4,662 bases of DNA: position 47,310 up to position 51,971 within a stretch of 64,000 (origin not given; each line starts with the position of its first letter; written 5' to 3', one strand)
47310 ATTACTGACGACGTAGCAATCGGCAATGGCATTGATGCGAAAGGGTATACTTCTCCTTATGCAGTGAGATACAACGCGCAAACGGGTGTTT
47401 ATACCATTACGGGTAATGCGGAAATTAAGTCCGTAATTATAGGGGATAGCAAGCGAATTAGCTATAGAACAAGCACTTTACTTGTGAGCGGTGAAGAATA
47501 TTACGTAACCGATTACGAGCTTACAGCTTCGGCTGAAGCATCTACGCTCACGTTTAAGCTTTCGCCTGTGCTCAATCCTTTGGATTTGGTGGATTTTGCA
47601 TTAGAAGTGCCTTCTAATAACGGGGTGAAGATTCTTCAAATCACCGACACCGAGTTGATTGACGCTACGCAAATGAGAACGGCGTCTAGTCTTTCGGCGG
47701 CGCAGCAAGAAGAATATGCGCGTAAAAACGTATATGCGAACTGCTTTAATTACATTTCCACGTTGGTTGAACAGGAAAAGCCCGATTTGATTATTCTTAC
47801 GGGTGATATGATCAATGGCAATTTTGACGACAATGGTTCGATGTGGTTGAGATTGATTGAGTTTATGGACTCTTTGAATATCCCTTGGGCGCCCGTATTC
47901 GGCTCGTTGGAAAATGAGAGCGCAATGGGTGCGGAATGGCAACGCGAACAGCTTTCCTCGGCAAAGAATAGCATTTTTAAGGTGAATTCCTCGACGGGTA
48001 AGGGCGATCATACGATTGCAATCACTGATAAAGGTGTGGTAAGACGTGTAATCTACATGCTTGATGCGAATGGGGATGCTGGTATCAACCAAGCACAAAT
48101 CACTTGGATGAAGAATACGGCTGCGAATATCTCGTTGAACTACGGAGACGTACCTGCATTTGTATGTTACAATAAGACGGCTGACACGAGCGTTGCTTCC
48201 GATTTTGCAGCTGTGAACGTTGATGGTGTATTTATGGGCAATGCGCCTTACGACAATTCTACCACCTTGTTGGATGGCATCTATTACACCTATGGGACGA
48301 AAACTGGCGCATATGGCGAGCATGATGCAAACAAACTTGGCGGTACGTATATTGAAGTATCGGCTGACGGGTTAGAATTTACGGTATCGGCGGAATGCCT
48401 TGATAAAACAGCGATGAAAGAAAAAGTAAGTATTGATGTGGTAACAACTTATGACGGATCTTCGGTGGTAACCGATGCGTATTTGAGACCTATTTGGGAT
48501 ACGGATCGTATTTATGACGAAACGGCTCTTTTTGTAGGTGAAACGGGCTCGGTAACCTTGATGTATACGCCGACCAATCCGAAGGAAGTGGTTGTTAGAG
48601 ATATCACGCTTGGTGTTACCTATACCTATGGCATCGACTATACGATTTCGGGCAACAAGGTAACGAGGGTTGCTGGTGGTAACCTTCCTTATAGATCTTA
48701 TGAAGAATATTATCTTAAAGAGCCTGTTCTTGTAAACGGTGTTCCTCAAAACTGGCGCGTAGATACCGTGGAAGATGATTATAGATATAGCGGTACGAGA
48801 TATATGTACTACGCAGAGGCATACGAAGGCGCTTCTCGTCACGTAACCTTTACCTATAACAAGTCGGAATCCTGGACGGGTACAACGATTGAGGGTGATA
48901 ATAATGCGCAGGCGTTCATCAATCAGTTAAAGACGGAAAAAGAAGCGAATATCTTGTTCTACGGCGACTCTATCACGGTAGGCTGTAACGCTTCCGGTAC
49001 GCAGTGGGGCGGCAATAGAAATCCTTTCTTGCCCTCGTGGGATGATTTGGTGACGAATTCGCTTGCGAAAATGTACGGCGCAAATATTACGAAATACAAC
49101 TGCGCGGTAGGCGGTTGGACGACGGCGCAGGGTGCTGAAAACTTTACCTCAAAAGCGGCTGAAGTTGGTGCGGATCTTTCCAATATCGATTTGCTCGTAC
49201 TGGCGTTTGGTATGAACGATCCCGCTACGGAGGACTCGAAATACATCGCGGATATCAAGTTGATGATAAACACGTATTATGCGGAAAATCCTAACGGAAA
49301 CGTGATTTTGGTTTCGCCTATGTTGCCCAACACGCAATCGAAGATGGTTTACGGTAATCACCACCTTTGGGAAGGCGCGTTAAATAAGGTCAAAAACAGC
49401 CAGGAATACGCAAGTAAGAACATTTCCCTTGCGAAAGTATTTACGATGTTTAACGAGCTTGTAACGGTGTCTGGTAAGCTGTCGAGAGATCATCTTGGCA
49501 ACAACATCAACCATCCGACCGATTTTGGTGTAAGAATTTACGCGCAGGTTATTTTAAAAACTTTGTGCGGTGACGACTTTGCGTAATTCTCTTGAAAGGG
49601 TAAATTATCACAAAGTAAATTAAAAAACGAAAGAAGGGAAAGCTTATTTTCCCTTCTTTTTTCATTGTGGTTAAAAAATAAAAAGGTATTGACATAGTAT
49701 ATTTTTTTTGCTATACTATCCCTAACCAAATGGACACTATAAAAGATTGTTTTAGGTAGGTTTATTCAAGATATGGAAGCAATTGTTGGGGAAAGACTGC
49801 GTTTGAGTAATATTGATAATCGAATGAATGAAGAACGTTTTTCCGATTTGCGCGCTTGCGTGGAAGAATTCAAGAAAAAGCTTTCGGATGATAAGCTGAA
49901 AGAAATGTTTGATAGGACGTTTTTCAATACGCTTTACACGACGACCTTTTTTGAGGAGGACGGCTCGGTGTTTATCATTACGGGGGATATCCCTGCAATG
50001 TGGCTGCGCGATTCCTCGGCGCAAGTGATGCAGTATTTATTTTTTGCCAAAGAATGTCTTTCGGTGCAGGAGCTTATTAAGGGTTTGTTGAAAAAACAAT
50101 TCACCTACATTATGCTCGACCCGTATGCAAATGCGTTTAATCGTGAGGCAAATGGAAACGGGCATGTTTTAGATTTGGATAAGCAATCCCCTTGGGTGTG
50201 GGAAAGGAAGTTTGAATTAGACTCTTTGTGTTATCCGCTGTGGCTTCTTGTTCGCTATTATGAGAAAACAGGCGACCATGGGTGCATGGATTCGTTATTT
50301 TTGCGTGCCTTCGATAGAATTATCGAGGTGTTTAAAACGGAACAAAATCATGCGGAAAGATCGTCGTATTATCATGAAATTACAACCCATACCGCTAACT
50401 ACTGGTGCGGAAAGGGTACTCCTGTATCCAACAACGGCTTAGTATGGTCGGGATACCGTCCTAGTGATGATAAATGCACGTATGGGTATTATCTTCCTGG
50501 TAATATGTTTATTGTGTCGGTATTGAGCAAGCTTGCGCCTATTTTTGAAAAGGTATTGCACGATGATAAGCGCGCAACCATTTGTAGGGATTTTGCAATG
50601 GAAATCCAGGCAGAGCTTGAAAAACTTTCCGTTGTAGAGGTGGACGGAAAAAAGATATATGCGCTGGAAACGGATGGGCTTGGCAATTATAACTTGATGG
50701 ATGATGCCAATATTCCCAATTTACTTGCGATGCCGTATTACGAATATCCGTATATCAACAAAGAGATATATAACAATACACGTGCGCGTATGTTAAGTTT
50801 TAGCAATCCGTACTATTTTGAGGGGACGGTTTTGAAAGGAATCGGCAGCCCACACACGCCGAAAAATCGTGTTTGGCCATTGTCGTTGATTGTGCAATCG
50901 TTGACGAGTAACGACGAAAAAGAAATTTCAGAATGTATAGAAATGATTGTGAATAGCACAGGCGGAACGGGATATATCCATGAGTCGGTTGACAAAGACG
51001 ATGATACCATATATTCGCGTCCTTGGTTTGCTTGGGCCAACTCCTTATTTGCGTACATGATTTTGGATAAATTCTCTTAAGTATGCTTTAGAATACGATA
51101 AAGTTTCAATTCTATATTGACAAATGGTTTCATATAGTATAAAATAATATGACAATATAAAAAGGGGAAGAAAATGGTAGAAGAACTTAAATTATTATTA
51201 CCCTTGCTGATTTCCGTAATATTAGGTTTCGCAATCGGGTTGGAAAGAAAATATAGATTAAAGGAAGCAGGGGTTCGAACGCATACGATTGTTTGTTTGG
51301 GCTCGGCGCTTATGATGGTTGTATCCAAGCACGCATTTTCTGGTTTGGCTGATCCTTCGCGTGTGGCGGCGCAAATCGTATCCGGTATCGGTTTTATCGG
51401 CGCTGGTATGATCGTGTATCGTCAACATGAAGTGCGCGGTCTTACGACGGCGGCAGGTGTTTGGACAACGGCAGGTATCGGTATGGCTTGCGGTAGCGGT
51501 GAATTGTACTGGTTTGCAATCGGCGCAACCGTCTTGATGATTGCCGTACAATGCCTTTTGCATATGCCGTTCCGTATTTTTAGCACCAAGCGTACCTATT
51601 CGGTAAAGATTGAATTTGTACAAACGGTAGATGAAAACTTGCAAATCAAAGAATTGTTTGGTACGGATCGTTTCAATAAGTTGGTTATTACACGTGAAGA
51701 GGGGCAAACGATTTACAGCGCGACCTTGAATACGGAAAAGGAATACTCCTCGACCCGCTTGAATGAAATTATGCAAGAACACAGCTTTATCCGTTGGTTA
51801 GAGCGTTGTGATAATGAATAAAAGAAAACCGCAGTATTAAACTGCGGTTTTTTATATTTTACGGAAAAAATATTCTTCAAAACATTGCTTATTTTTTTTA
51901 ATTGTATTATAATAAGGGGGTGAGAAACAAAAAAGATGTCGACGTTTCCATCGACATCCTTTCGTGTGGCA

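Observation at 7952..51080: A 43-kb glycan-utilisation-like locus is dominated by seven giant secreted proteins (about 9,850 aa in total)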

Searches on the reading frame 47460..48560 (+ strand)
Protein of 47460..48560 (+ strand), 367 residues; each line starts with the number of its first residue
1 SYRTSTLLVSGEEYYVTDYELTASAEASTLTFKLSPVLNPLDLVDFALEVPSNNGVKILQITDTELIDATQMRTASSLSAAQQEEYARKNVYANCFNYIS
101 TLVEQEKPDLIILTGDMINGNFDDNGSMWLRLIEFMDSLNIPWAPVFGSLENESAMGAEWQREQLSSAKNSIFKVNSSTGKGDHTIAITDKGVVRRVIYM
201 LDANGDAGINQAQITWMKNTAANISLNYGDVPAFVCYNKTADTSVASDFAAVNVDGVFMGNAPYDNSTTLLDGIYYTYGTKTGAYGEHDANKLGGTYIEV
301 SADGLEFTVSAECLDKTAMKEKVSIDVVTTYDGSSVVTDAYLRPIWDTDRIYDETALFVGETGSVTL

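Call 87: search_solved_structures(query=window:47460-48560:+, max_evalue=1)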
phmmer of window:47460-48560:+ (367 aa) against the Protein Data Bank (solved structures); distinct sequences matched with E-value up to 1: 3.
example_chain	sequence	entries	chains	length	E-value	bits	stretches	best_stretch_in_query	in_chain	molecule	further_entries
7xxs_A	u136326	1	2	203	0.69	12.5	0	231-299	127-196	Hemagglutinin/protease regulatory protein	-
6d7r_A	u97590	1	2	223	0.75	12.4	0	231-299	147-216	Hemagglutinin/protease regulatory protein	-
2pbx_A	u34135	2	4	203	0.94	12.1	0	231-299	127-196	Hemagglutinin/protease regulatory protein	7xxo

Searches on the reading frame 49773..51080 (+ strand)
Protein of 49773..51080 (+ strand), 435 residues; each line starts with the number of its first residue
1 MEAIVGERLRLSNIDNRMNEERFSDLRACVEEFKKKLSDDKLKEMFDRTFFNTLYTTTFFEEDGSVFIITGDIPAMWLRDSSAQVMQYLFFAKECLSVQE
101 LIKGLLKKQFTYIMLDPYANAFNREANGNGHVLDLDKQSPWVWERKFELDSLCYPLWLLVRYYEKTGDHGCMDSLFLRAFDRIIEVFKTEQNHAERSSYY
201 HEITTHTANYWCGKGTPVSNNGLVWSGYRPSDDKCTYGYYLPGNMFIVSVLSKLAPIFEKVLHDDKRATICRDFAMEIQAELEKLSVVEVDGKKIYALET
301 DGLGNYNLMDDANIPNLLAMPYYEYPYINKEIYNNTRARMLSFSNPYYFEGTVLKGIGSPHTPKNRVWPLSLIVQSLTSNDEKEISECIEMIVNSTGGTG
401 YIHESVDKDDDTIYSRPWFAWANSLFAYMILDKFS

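Call 5: search_protein_families(library=pfam, proteins=[window:49773-51080:+], max_evalue=0.01)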
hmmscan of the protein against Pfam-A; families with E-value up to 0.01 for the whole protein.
window:49773-51080:+ (435 aa): 1 family
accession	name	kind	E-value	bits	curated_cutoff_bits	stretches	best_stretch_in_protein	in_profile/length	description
PF06824.17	Glyco_hydro_125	-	8.7e-138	460.1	23.4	1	39-431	1-414/414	Metal-independent alpha-mannosidase (GH125)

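Call 11: find_encoding_contigs(protein=window:49773-51080:+, flank=10000, max_places=6)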
Protein window:49773-51080:+ (435 aa): no gene with exactly this product is on record in the collection.

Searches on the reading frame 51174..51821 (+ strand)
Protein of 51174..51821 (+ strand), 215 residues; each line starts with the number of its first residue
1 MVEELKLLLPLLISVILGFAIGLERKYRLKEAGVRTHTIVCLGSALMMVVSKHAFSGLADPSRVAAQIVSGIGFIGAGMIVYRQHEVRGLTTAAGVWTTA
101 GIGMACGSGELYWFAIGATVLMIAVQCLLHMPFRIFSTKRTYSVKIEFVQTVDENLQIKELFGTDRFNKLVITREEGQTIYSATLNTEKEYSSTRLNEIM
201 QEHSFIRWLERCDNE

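Call 5: search_protein_families(library=pfam, proteins=[window:51174-51821:+], max_evalue=0.01)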
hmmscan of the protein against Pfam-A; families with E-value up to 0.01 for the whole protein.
window:51174-51821:+ (215 aa): 1 family
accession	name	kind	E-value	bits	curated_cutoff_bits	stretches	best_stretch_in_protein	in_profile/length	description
PF02308.21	MgtC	-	5.2e-38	130.6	31.4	1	11-129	1-115/121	MgtC family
